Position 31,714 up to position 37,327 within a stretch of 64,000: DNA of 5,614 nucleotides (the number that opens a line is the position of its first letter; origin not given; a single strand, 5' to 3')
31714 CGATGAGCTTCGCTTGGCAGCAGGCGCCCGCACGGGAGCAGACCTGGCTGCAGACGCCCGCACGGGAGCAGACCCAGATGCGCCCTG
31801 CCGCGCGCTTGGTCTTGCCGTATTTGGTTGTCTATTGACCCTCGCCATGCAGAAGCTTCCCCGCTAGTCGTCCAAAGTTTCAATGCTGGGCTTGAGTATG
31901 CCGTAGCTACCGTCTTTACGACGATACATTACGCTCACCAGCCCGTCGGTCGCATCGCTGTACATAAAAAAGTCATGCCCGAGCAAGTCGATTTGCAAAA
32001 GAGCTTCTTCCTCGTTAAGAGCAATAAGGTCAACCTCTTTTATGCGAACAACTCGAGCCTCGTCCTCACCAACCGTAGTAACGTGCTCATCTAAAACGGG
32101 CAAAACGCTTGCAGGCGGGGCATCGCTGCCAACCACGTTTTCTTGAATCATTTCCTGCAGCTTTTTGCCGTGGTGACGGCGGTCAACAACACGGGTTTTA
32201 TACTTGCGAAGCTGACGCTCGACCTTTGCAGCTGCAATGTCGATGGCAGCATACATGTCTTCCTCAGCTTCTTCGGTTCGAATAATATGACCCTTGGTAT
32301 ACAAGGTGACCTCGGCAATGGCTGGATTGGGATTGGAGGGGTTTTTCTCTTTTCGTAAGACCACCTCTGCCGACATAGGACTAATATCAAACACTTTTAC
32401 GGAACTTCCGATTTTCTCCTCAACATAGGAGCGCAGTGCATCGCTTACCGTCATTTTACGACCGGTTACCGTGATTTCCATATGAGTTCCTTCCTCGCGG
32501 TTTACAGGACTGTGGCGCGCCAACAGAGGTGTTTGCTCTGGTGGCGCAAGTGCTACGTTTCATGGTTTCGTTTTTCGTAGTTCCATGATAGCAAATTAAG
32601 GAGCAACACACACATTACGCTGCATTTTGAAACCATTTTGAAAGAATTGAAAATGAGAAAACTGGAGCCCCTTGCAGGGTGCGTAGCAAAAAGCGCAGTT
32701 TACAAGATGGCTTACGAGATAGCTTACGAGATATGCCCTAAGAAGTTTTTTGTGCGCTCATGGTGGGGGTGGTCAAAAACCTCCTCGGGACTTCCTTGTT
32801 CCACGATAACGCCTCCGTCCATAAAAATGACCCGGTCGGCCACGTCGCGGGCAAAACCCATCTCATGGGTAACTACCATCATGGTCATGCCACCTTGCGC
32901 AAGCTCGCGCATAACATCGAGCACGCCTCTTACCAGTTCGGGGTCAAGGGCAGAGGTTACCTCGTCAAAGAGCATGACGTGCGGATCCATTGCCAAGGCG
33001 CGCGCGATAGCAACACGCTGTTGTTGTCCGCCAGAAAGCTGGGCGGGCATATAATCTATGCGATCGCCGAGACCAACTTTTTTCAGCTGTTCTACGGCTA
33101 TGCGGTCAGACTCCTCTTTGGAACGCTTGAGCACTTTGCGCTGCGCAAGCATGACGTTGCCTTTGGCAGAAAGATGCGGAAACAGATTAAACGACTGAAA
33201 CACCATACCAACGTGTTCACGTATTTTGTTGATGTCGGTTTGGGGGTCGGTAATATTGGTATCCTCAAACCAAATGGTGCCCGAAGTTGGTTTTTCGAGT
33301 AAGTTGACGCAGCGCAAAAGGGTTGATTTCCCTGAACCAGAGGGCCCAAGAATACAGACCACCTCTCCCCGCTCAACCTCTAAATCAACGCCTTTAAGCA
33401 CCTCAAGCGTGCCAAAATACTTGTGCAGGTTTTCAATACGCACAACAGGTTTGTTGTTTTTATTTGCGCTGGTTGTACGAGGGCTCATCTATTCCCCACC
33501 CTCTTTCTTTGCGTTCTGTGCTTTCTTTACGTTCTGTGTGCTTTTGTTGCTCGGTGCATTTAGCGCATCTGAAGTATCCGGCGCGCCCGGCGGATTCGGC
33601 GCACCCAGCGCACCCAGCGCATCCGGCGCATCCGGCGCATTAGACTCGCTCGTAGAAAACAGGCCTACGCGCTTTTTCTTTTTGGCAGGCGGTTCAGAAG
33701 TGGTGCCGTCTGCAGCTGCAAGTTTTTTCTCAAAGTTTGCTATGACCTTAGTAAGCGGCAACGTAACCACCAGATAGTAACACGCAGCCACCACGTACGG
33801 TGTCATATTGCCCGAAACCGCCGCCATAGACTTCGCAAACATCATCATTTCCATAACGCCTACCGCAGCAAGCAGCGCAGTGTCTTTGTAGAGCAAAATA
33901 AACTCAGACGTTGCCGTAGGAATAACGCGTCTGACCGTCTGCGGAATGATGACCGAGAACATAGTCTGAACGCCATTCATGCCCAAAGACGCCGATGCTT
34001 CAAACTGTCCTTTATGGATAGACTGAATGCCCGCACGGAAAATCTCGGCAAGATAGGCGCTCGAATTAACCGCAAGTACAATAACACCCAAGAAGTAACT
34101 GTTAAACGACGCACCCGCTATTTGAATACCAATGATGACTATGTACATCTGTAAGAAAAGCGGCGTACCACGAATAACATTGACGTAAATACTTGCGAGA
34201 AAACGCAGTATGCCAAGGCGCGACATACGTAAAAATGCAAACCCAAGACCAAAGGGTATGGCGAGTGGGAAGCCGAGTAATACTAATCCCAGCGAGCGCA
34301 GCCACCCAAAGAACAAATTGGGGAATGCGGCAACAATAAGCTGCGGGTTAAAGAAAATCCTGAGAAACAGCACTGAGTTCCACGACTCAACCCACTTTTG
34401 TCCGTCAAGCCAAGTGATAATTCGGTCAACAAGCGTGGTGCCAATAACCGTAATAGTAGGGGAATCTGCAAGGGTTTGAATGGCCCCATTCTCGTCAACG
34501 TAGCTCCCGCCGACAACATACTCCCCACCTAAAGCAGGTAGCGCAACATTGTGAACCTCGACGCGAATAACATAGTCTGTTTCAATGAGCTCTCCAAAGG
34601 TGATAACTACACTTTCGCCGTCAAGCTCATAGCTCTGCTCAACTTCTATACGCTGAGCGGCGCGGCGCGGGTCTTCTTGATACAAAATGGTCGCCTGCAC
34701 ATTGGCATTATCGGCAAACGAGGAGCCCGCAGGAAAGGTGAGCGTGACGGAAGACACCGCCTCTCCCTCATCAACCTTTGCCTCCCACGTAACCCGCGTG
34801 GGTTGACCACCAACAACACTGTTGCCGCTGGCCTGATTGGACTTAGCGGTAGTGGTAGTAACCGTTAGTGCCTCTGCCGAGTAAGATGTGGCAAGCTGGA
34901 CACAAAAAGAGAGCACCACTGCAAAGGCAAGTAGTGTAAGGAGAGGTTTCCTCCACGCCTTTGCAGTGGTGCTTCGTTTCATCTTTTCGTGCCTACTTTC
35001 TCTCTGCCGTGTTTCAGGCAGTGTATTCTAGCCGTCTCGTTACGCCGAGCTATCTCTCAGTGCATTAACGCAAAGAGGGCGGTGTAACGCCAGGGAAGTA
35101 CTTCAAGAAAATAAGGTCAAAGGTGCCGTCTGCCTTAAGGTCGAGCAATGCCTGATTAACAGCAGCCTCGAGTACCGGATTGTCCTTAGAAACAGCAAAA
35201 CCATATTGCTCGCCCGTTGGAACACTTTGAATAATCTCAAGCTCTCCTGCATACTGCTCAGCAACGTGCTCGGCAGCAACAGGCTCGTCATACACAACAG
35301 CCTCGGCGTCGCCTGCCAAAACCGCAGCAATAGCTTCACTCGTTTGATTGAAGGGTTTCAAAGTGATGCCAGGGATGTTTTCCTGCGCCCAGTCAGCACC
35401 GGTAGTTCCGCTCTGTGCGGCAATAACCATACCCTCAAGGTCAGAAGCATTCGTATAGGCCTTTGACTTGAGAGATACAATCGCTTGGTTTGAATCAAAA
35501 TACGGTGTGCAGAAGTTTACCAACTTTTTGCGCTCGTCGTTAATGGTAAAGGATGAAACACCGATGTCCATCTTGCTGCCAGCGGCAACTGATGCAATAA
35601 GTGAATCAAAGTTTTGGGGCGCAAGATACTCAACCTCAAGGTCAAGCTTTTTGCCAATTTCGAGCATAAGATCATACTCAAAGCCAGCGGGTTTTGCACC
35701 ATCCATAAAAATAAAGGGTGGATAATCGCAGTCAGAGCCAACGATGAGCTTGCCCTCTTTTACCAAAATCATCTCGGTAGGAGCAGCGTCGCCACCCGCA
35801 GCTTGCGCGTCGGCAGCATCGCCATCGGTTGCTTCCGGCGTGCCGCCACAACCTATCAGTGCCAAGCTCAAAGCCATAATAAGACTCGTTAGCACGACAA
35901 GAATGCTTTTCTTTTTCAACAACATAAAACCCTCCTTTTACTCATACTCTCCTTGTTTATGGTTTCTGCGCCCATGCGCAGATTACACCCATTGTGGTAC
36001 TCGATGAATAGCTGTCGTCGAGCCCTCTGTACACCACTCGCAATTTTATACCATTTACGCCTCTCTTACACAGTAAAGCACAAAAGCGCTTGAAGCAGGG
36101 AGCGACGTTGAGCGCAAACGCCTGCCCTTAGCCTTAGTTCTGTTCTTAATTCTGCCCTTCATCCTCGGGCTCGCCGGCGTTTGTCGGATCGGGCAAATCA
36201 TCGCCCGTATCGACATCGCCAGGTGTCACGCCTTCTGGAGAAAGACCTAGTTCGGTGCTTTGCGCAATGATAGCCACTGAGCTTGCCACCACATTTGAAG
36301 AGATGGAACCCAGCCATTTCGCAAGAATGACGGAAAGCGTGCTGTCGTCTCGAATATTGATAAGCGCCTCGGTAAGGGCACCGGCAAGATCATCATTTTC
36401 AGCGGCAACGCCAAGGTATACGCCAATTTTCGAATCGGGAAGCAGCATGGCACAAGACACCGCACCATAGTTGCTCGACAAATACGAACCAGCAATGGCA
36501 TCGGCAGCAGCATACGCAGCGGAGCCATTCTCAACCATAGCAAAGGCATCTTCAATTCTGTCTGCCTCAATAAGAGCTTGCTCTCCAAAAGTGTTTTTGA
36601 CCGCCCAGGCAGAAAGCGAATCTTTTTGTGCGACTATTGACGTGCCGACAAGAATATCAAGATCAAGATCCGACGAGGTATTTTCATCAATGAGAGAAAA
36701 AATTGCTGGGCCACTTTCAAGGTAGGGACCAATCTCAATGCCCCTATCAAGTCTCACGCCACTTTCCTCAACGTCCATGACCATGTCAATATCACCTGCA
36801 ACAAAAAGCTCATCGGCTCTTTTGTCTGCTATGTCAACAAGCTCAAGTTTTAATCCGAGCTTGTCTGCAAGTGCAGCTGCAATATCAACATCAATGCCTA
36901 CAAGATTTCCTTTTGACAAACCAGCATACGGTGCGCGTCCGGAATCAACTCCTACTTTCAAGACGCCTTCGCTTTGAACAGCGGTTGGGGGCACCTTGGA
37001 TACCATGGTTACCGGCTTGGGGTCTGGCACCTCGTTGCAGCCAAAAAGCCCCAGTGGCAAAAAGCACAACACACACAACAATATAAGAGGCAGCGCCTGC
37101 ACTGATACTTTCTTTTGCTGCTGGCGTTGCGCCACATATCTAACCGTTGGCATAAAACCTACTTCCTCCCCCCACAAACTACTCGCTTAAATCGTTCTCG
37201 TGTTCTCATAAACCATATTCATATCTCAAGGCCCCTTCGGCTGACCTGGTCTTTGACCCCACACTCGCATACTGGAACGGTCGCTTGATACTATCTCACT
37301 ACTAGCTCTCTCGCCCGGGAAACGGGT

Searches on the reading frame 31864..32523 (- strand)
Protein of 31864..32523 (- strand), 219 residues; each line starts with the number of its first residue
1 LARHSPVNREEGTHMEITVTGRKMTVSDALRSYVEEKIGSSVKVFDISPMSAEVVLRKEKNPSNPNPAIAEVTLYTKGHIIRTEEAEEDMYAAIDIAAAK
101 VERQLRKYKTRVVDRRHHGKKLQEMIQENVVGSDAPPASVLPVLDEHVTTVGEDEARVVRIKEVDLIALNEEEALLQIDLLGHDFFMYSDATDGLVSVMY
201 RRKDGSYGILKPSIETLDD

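Call 7: search_protein_families(library=pfam, proteins=[window:31864-32523:-])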
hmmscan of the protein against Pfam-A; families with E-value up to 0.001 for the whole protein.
window:31864-32523:- (219 aa): 2 families
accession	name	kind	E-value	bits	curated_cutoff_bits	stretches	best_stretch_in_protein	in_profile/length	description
PF02482.25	Ribosomal_S30AE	-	2.1e-25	89.7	23.7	1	17-112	1-87/88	Sigma 54 modulation protein / S30EA ribosomal protein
PF16321.10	Ribosom_S30AE_C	-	3.1e-19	68.9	25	1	154-209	2-57/57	Sigma 54 modulation/S30EA ribosomal protein C terminus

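Call 44: search_protein_families(library=ncbifam, proteins=[window:31864-32523:-], max_evalue=0.00001)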
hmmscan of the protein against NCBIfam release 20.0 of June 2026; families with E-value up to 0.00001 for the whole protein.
window:31864-32523:- (219 aa): 3 families
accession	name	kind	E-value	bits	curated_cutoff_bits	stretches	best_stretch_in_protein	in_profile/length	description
TIGR00741.1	yfiA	equivalog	3.4e-24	85.3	40.9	1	15-117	1-100/102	ribosome hibernation-promoting factor, HPF/YfiA family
NF007780.0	PRK10470.1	equivalog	1.4e-11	44.6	125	1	15-112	1-92/95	ribosome hibernation promoting factor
NF007654.0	PRK10324.1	equivalog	1e-07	32.5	158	1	15-117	1-97/113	ribosome-associated translation inhibitor RaiA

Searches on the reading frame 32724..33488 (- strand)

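Call 5: search_protein_families(library=pfam, proteins=[window:32724-33488:-])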
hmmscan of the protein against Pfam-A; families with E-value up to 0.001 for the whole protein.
window:32724-33488:- (254 aa): 9 families
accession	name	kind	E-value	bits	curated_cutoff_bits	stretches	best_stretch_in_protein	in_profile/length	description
PF00005.33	ABC_tran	-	3.4e-37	128.6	25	1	31-179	1-137/137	ABC transporter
PF13304.12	AAA_21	-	2.2e-12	48.1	27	1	134-210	221-300/304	AAA domain, putative AbiEii toxin, Type IV TA system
PF02463.25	SMC_N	-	9.8e-09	35.4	40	1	42-216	25-205/220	RecF/RecN/SMC N terminal domain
PF25199.1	nSTAND_NTPase5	-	5.5e-06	26.7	34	1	36-86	36-90/145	Novel STAND NTPase 5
PF13476.12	AAA_23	-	3.2e-05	25.1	27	1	16-62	2-40/201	AAA domain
PF09818.15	ABC_ATPase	-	4e-05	23.2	23.2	0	150-224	157-247/283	P-loop domain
PF13555.12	AAA_29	-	9.3e-05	22.5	27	1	33-59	14-40/61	P-loop containing region of AAA domain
PF13191.12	AAA_16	-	0.00013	22.9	32.6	1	40-74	23-55/167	AAA ATPase domain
PF20703.3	nSTAND1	-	0.00089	19.4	27.1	0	22-60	14-52/379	Novel STAND NTPase 1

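Call 44: search_protein_families(library=ncbifam, proteins=[window:32724-33488:-], max_evalue=0.00001)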
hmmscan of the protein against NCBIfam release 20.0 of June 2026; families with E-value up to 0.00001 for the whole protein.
window:32724-33488:- (254 aa): 187 families (the best 25 are shown)
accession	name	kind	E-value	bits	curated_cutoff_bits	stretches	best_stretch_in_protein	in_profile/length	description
NF007027.0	PRK09493.1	equivalog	1.7e-95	318.9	379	1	16-254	2-240/240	glutamine ABC transporter ATP-binding protein GlnQ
NF008428.0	PRK11264.1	equivalog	3.6e-91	304.8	406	1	15-252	3-246/250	L-cystine ABC transporter ATP-binding protein TcyN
TIGR03005.1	ectoine_ehuA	equivalog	3.3e-87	291.9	345.4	1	16-253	1-250/252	ectoine/hydroxyectoine ABC transporter ATP-binding protein EhuA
NF007908.0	PRK10619.1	equivalog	1.8e-77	260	466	1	16-250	6-252/257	histidine ABC transporter ATP-binding protein HisP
TIGR00972.1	3a0107s01c2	equivalog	1.8e-73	247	343.2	1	16-251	2-244/248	phosphate ABC transporter ATP-binding protein PstB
NF008338.0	PRK11124.1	equivalog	3.9e-73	245.9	369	1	16-252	3-242/242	arginine ABC transporter ATP-binding protein ArtP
TIGR03265.1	PhnT2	equivalog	3.4e-63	214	457.7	1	14-253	3-238/353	putative 2-aminoethylphosphonate ABC transporter ATP-binding protein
TIGR02314.1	ABC_MetN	equivalog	3e-60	204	499.7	1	23-250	9-241/343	methionine ABC transporter ATP-binding protein MetN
TIGR02315.1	ABC_phnC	equivalog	1.2e-59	201.7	266.1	1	16-240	2-236/243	phosphonate ABC transporter ATP-binding protein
TIGR00968.1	3a0106s01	subfamily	1.9e-59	201.1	342.75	1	17-253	2-234/237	sulfate ABC transporter ATP-binding protein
NF006987.0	PRK09452.1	equivalog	6.3e-59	199.5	482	1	5-253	7-251/378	spermidine/putrescine ABC transporter ATP-binding protein PotA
NF008513.0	PRK11432.1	equivalog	2.2e-57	194.6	496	1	12-252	3-239/351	ferric ABC transporter ATP-binding protein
NF040933.2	ABC_arch_GlcV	equivalog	2.7e-56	191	450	1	16-253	3-245/357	glucose ABC transporter ATP-binding protein GlcV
TIGR01186.1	proV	subfamily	6.4e-56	190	326.6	1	28-252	6-232/363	betaine/proline/choline family ABC transporter ATP-binding protein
TIGR02982.1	heterocyst_DevA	subfamily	1.8e-55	187.9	295.8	1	15-228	1-219/220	ABC exporter ATP-binding subunit, DevA family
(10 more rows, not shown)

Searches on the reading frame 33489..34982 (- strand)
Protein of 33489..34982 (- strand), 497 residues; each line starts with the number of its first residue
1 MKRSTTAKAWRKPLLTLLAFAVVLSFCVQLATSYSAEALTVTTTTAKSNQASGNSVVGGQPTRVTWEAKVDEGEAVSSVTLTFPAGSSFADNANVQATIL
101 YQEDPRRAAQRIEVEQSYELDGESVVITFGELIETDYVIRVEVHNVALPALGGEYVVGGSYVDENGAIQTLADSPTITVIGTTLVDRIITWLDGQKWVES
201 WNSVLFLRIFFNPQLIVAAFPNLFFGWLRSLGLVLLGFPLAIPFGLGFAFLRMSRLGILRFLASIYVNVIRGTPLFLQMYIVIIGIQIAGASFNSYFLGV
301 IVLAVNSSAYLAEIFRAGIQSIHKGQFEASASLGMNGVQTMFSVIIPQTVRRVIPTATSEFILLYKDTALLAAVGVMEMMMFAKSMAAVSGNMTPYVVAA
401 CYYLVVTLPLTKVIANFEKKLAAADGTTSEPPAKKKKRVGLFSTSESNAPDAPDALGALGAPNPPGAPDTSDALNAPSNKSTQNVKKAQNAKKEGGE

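Call 5: search_protein_families(library=pfam, proteins=[window:33489-34982:-])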
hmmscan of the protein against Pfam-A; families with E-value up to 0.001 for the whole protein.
window:33489-34982:- (497 aa): 2 families
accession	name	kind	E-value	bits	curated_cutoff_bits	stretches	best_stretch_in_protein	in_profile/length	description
PF00528.27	BPD_transp_1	-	6.6e-19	68.8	26.4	1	241-421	1-182/184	Binding-protein-dependent transport system inner membrane component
PF10989.13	DUF2808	-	1.7e-06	28.5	25.3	1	63-159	28-125/146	Protein of unknown function (DUF2808)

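Call 44: search_protein_families(library=ncbifam, proteins=[window:33489-34982:-], max_evalue=0.00001)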
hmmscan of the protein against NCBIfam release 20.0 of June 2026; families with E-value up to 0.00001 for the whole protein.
window:33489-34982:- (497 aa): 11 families
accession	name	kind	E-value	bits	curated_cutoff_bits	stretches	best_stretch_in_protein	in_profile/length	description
NF011680.0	PRK15100.1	equivalog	1.9e-38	132.6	300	1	214-424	6-217/222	cystine ABC transporter permease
TIGR03003.1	ectoine_ehuD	equivalog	2.2e-35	122.5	205.2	1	216-420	6-211/212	ectoine/hydroxyectoine ABC transporter permease subunit EhuD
TIGR03004.1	ectoine_ehuC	equivalog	2.8e-29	102.5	196.95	1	221-422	5-207/214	ectoine/hydroxyectoine ABC transporter permease subunit EhuC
NF007028.0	PRK09494.1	equivalog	1.8e-27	96.6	303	1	211-421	3-216/219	glutamine ABC transporter permease GlnP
NF008337.0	PRK11123.1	equivalog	2.1e-25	89.6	277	1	278-423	86-232/238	arginine ABC transporter permease ArtQ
NF008336.0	PRK11122.1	equivalog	8.2e-24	84.5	248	1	220-423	5-217/222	arginine ABC transporter permease ArtM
NF011651.0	PRK15069.1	subfamily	5.4e-21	75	306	1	234-421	34-228/237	histidine ABC transporter permease HisM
NF011687.0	PRK15107.1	equivalog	1.4e-20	74.2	318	1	214-419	7-221/224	glutamate/aspartate ABC transporter permease GltK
TIGR01726.1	HEQRo_perm_3TM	subfamily_domain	3.3e-17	62.8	42.2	1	220-317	2-99/99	ABC transporter permease subunit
NF011714.0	PRK15135.1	subfamily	3.6e-11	43.3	319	1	226-420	12-218/228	histidine ABC transporter permease HisQ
TIGR01097.1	PhnE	equivalog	4.8e-08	32.8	216.7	1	198-357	33-188/252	phosphonate ABC transporter, permease protein PhnE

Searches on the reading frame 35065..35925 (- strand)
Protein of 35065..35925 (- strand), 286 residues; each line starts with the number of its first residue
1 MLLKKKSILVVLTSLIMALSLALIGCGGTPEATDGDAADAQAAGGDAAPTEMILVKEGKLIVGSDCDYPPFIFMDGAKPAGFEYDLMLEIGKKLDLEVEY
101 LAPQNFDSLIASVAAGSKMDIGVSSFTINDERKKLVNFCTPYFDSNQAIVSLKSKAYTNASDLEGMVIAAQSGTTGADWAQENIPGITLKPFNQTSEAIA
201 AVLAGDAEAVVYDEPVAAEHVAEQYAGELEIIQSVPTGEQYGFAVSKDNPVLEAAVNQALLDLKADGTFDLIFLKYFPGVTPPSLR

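Call 5: search_protein_families(library=pfam, proteins=[window:35065-35925:-])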
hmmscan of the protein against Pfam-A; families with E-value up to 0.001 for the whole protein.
window:35065-35925:- (286 aa): 3 families
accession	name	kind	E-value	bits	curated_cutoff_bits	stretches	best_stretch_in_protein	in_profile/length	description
PF00497.25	SBP_bac_3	-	8.1e-31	107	26.4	1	60-278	1-131/132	Bacterial extracellular solute-binding proteins, family 3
PF12974.12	Phosphonate-bd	-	6.9e-07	29.3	27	1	87-265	20-218/242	ABC transporter, phosphonate, periplasmic substrate-binding protein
PF10613.14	Lig_chan-Glu_bd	-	3.7e-05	24.2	30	1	81-151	44-111/115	Ligated ion channel L-glutamate- and glycine-binding site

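Call 44: search_protein_families(library=ncbifam, proteins=[window:35065-35925:-], max_evalue=0.00001)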
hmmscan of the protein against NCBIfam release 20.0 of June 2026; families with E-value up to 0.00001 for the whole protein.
window:35065-35925:- (286 aa): 13 families
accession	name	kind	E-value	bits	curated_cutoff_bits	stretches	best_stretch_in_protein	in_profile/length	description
TIGR01096.1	3A0103s03R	subfamily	4.9e-40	137.6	256.35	1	55-277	21-250/250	lysine/arginine/ornithine ABC transporter substrate-binding protein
NF007029.0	PRK09495.1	equivalog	3.5e-39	135.1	303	1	56-278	23-244/248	glutamine ABC transporter substrate-binding protein GlnH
NF008426.0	PRK11260.1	equivalog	3.5e-31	108.4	312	1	56-277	39-260/266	cystine ABC transporter substrate-binding protein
NF041765.1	ArtJ_Ecoli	equivalog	7.3e-25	88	510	1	59-278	22-242/243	arginine ABC transporter substrate-binding protein ArtJ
NF041764.1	ArtI_Ecoli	equivalog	2.2e-24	86.2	522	1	64-277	27-241/243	arginine ABC transporter substrate-binding protein ArtI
NF011583.0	PRK15007.1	subfamily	2.3e-23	82.8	358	1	64-277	27-241/243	arginine ABC transporter substrate-binding protein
NF052427.1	StpK7MSMEG_1200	equivalog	3e-20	72.2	900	1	54-272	358-580/601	serine/threonine protein kinase StpK7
NF011586.0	PRK15010.1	equivalog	8.3e-18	64.9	440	1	60-277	28-253/260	lysine/arginine/ornithine ABC transporter substrate-binding protein ArgT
NF011965.0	PRK15437.1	equivalog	1.3e-13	51.2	459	1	59-277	27-253/260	histidine ABC transporter substrate-binding protein HisJ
NF008112.0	PRK10859.1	equivalog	4.2e-12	45.3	354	1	56-278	41-266/483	membrane-bound lytic murein transglycosylase MltF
NF008885.0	PRK11917.1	equivalog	6.6e-12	45.5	373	1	51-264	32-247/259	bifunctional adhesin/ABC transporter aspartate/glutamate-binding protein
TIGR04262.1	orph_peri_GRRM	subfamily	5e-08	32.5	190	1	59-260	2-206/257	extracellular substrate binding-like orphan protein GrrP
NF008063.0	PRK10797.1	subfamily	2.9e-07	29.9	375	1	37-283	19-276/302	glutamate/aspartate ABC transporter substrate-binding protein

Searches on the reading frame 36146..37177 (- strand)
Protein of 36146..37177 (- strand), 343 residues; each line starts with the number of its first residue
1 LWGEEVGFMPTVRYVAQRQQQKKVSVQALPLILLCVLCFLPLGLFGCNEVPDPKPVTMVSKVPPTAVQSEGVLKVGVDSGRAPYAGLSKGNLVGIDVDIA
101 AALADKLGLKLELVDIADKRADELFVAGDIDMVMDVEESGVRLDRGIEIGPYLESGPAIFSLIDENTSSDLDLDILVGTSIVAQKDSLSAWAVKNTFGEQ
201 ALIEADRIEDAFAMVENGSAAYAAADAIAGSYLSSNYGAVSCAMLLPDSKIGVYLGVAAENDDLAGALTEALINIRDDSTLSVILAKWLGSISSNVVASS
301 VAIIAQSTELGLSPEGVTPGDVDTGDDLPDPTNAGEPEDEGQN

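Call 5: search_protein_families(library=pfam, proteins=[window:36146-37177:-])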
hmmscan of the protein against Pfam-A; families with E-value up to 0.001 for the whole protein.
window:36146-37177:- (343 aa): 1 family
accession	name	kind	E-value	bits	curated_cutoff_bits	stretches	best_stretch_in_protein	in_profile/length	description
PF00497.25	SBP_bac_3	-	4e-15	56.2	26.4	1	73-290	1-131/132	Bacterial extracellular solute-binding proteins, family 3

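Call 44: search_protein_families(library=ncbifam, proteins=[window:36146-37153:-], max_evalue=0.00001)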
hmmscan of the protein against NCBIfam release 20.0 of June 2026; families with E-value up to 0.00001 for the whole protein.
window:36146-37153:- (335 aa): 4 families
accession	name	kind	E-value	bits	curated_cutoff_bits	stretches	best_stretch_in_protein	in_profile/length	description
TIGR01096.1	3A0103s03R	subfamily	2.2e-09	37.2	256.35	1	57-281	19-250/250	lysine/arginine/ornithine ABC transporter substrate-binding protein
NF008112.0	PRK10859.1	equivalog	8.3e-08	31.1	354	1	55-285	35-269/483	membrane-bound lytic murein transglycosylase MltF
NF008426.0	PRK11260.1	equivalog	1e-06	28.2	312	0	58-105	36-84/266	cystine ABC transporter substrate-binding protein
NF052427.1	StpK7MSMEG_1200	equivalog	2.3e-06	26.4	900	1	48-267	347-571/601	serine/threonine protein kinase StpK7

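Call 45: search_solved_structures(query=window:36146-37153:-, max_evalue=0.001)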
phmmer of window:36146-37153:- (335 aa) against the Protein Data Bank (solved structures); distinct sequences matched with E-value up to 0.001: 29.
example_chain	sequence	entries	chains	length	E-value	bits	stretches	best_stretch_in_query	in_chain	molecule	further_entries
4zv1_A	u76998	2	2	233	6.2e-13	52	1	62-282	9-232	AncQR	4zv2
6svf_A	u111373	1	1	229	8.7e-12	48.3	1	59-281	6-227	Amino acid ABC transporter, periplasmic amino acid-binding protein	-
4prs_A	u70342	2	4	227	3.7e-11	46.2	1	59-281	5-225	ABC-type transporter, periplasmic subunit family 3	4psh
4q0c_A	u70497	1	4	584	7.4e-11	45.2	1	64-283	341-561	Virulence sensor protein BvgS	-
4ymx_A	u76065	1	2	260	4.1e-10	42.8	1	59-281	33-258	ABC-type amino acid transport system, periplasmic component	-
6ggv_A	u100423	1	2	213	1.3e-09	41.1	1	59-258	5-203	Amino acid ABC transporter, periplasmic amino acid-binding protein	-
6ggp_A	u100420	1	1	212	1.5e-09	40.9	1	59-257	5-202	Amino acid ABC transporter, periplasmic amino acid-binding protein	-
3mpl_A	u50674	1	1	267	2.5e-09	40.2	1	64-283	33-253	Virulence sensor protein bvgS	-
2pvu_A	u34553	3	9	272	4.9e-09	39.2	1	65-283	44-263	ArtJ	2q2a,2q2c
6q3u_A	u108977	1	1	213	9.1e-09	38.3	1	59-258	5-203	Amino acid ABC transporter, periplasmic amino acid-binding protein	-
3mpk_A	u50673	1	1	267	2.7e-08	36.8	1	64-283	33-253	Virulence sensor protein bvgS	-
5t0w_A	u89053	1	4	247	3.1e-08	36.6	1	59-280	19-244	AncCDT-1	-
5tuj_C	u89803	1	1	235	3.2e-08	36.6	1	59-280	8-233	Ancestral protein CDT-Anc1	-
2yln_A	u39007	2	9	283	4.3e-08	36.1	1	58-282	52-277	PUTATIVE ABC TRANSPORTER, PERIPLASMIC BINDING PROTEIN, AMINO ACID | ABC TRANSPORTER, PERIPLASMIC BINDING PROTEIN, AMINO ACID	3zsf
4h5f_A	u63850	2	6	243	6.9e-08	35.5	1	58-279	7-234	Amino acid ABC superfamily ATP binding cassette transporter, binding protein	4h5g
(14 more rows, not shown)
